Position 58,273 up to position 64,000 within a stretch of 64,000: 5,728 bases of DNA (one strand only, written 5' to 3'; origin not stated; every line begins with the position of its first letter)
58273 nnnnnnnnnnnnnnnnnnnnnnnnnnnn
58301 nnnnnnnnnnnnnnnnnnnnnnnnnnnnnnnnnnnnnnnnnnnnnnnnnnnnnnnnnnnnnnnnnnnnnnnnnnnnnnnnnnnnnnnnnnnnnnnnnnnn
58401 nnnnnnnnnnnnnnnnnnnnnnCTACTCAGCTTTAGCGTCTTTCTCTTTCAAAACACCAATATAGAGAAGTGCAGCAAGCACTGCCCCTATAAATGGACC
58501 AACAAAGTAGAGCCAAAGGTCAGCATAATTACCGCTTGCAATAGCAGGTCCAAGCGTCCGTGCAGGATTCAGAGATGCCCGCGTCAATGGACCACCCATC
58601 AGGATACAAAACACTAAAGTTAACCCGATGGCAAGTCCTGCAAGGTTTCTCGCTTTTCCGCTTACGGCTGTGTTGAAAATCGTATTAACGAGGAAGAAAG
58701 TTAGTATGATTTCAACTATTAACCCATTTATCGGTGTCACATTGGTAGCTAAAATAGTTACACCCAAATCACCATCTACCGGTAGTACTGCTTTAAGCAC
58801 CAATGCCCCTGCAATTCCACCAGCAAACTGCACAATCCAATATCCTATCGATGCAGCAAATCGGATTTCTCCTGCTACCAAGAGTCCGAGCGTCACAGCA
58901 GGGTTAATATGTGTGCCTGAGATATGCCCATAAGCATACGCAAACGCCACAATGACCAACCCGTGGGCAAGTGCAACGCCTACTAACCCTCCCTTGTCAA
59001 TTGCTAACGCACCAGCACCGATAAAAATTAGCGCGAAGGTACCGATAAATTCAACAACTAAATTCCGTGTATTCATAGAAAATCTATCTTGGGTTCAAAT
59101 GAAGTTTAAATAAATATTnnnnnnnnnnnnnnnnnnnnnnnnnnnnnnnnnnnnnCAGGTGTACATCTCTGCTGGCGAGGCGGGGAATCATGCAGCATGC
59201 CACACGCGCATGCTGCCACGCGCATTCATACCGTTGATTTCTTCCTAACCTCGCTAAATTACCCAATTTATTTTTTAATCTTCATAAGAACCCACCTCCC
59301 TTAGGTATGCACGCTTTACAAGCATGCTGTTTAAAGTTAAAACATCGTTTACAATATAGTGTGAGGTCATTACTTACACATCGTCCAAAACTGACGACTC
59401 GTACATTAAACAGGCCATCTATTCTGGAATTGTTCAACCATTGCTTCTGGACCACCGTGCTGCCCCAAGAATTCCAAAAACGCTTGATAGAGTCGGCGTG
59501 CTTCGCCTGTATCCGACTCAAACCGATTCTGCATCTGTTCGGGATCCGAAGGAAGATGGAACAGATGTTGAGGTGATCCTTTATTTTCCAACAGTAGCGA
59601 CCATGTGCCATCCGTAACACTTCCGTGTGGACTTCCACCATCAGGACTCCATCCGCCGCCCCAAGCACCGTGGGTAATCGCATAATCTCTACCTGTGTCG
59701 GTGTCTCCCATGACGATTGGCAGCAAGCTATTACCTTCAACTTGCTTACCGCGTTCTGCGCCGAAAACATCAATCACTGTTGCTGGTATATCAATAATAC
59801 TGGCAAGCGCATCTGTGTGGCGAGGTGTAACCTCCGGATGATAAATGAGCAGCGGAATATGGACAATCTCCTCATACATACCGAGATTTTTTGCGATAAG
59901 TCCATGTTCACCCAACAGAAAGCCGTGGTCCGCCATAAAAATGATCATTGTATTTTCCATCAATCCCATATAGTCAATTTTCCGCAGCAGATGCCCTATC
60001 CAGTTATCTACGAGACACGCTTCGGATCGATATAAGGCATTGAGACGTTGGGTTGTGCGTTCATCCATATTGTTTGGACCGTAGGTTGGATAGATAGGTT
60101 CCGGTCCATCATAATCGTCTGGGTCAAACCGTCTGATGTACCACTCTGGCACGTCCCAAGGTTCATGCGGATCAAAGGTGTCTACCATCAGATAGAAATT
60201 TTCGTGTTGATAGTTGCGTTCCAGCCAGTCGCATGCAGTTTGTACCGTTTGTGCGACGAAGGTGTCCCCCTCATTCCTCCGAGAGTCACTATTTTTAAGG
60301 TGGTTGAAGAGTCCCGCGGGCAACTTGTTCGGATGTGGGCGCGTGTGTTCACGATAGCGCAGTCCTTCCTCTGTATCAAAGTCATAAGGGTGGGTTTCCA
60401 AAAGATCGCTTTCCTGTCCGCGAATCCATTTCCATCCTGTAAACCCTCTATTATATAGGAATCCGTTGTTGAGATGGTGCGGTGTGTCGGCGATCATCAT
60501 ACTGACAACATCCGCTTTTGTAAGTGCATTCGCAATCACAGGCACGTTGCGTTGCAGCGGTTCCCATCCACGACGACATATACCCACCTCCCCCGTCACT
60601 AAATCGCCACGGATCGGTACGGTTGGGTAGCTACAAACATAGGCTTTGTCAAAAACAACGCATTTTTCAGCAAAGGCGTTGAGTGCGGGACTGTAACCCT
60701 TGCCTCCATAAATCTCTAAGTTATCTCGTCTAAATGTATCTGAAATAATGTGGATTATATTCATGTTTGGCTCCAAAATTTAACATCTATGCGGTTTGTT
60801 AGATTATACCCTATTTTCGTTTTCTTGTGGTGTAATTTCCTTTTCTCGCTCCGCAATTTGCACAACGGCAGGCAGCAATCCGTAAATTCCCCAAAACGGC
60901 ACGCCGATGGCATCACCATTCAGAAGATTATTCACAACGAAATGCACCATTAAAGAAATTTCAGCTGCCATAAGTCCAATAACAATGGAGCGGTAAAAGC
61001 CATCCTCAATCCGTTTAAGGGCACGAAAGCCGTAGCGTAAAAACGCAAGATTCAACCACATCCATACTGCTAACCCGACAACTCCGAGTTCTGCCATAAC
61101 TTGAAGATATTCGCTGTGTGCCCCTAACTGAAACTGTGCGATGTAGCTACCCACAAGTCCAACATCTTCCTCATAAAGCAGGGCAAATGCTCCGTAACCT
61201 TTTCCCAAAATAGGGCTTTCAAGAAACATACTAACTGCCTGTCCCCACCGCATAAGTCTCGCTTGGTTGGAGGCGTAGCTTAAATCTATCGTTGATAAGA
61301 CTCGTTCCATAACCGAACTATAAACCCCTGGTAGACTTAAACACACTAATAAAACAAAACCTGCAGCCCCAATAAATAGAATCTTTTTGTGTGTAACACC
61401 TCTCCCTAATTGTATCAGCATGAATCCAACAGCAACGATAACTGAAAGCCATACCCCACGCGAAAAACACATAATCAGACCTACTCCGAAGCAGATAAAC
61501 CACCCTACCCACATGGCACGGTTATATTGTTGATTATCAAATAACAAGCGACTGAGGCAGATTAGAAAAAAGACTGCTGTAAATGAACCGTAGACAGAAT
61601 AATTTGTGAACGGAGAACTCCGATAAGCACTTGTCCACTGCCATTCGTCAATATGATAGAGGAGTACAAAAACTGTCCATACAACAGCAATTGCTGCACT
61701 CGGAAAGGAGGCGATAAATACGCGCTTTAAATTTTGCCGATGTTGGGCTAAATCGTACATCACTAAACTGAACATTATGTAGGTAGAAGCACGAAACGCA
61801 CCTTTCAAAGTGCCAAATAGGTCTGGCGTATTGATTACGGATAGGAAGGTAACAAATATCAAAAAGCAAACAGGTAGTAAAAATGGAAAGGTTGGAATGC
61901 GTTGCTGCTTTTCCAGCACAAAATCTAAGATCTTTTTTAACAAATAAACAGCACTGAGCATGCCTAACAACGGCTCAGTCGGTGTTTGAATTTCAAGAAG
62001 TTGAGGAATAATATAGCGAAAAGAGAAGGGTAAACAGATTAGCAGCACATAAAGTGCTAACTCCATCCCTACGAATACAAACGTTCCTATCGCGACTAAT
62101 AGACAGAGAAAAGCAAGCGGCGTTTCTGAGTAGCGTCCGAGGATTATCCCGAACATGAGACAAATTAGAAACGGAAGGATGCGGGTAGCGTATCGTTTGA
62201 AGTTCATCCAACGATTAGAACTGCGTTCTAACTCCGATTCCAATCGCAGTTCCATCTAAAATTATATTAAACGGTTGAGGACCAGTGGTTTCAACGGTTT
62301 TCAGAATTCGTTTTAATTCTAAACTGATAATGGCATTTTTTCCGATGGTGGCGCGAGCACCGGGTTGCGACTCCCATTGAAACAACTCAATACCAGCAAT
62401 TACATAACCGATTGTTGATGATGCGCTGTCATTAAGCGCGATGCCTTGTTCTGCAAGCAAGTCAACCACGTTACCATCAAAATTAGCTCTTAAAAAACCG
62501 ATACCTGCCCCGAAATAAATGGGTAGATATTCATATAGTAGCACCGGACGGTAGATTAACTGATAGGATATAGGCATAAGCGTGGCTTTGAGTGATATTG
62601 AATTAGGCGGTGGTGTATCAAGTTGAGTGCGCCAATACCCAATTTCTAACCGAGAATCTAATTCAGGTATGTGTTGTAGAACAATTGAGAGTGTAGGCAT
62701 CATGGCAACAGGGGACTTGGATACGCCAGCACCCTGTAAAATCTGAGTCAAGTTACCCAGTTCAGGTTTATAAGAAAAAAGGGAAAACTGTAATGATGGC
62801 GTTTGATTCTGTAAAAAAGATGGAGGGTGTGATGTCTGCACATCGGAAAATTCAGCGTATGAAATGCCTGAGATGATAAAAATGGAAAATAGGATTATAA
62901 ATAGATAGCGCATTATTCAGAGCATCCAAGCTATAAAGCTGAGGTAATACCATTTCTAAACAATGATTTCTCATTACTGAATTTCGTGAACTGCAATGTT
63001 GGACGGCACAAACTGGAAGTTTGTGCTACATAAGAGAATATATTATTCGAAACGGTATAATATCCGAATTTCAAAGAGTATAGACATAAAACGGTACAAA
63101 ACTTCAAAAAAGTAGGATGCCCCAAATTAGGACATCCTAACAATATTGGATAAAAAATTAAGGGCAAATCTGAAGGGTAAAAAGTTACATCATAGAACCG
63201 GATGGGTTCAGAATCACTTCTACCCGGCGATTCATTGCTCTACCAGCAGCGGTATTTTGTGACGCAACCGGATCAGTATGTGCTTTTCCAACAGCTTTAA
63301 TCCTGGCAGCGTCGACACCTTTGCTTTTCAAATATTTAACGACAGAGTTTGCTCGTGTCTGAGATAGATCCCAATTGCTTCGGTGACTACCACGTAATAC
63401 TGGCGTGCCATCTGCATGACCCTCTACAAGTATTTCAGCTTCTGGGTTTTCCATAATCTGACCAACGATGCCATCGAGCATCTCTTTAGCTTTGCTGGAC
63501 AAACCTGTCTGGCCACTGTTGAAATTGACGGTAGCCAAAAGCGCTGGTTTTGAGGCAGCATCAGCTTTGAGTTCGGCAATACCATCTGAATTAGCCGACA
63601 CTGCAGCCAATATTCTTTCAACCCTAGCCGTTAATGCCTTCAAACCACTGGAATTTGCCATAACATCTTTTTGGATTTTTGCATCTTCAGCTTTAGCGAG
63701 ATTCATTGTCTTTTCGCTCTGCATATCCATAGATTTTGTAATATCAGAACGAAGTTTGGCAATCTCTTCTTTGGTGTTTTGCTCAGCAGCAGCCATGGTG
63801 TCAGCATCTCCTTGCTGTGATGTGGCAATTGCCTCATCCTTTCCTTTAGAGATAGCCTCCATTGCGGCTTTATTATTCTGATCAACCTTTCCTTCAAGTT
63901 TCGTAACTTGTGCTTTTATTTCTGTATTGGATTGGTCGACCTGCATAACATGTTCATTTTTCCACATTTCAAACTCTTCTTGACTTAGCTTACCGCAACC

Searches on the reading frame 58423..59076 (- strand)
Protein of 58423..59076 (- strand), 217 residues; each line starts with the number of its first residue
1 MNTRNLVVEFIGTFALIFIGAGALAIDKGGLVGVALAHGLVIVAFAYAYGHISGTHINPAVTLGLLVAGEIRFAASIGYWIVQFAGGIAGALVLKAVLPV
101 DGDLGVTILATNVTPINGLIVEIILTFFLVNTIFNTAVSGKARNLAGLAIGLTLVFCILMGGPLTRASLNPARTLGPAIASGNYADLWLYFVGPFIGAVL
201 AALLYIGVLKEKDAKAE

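Call 39: search_protein_families(library=pfam, proteins=[window:58423-59076:-])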
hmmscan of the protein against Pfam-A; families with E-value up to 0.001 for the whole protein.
window:58423-59076:- (217 aa): 1 family
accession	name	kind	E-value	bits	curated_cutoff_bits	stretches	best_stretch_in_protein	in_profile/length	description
PF00230.25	MIP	-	1.1e-54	186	25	1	3-205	8-222/222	Major intrinsic protein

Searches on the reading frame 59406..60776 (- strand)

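Call 39: search_protein_families(library=pfam, proteins=[window:59406-60776:-])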
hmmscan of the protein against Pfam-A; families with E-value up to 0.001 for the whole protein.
window:59406-60776:- (456 aa): 4 families
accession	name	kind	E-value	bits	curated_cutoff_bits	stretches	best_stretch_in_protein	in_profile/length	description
PF00884.28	Sulfatase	-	9.6e-30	104.4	25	1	6-339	2-300/301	Sulfatase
PF16347.10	SGSH_C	-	6.9e-10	39.7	29.3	1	289-422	1-135/154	N-sulphoglucosamine sulphohydrolase, C-terminal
PF01663.27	Phosphodiest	-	1.9e-06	28.1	23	1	240-286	183-221/342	Type I phosphodiesterase / nucleotide pyrophosphatase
PF02995.22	DUF229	-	2.6e-05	23.5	25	1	256-307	313-362/496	Protein of unknown function (DUF229)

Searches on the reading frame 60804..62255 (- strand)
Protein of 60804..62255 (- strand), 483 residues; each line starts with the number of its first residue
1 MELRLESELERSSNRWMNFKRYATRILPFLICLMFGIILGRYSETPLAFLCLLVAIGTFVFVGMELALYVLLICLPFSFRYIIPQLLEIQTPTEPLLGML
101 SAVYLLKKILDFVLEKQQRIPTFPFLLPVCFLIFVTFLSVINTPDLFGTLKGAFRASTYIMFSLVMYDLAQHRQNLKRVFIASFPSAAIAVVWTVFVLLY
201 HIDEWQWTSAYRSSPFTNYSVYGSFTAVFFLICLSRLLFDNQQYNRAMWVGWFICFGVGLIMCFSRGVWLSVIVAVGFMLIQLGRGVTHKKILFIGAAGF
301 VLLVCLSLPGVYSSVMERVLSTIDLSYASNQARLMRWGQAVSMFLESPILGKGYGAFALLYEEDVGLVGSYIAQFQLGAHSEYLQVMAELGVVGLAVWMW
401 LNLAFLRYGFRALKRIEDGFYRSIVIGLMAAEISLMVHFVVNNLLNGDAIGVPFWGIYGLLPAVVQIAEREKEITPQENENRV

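Call 39: search_protein_families(library=pfam, proteins=[window:60804-62255:-])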
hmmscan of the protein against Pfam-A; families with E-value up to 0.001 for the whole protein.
window:60804-62255:- (483 aa): 1 family
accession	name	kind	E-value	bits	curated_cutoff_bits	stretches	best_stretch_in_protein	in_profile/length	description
PF04932.20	Wzy_C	-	6e-18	65.5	31.7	1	253-399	3-149/149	O-Antigen ligase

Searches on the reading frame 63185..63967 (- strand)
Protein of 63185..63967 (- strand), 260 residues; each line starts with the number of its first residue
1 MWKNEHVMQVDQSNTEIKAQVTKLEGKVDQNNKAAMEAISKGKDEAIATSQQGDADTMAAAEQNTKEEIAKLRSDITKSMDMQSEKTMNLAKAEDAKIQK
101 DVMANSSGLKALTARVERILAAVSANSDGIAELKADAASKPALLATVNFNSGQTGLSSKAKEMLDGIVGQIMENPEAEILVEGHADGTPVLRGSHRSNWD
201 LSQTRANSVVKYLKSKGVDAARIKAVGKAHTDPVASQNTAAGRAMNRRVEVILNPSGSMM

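Call 39: search_protein_families(library=pfam, proteins=[window:63185-63967:-])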
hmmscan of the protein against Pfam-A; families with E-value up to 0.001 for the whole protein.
window:63185-63967:- (260 aa): 1 family
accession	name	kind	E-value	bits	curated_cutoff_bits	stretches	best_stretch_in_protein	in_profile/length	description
PF00691.25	OmpA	-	5.6e-21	75.2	27.2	1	149-247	2-98/98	OmpA family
